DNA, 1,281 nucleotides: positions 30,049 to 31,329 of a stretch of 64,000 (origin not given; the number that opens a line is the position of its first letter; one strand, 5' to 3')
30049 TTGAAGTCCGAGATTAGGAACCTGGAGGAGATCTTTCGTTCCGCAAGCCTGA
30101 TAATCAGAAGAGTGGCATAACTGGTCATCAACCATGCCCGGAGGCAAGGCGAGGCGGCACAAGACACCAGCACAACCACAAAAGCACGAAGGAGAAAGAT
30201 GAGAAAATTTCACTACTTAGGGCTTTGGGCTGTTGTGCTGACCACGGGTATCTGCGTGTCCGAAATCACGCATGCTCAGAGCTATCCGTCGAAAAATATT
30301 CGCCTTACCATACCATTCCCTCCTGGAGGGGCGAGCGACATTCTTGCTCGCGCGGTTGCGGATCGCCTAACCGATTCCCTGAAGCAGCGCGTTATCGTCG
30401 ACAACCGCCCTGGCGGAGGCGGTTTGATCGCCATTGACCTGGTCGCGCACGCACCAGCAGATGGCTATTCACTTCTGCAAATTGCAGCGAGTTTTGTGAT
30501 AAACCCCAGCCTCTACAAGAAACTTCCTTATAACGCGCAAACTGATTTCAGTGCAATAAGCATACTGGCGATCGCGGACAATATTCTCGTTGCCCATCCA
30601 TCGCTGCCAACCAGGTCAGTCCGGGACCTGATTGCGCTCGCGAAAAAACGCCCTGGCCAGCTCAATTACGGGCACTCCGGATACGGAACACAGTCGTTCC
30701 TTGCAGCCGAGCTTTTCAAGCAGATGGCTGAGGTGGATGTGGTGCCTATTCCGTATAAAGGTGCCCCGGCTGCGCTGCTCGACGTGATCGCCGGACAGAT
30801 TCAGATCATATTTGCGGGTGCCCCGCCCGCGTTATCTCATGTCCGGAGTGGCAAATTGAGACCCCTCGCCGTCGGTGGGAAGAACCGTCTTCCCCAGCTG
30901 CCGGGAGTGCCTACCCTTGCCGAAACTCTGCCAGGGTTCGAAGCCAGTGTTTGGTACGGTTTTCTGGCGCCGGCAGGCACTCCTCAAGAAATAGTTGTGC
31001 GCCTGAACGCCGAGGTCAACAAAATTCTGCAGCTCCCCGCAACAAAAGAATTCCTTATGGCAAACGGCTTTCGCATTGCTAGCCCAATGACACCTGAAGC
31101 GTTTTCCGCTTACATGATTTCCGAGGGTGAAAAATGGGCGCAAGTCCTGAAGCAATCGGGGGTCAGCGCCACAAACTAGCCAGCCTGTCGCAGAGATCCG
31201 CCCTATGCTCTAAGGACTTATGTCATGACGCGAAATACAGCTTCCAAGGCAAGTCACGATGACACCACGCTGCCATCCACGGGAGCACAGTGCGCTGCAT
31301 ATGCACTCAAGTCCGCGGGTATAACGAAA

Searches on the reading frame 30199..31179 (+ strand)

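Call 60: search_protein_families(library=pfam, proteins=[window:30199-31179:+], max_evalue=0.00001)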
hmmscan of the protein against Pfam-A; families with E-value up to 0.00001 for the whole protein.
window:30199-31179:+ (326 aa): 1 family
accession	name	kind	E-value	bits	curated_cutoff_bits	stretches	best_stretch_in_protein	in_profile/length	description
PF03401.19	TctC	-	8e-65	219.5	27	1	50-319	2-271/274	Tripartite tricarboxylate transporter family receptor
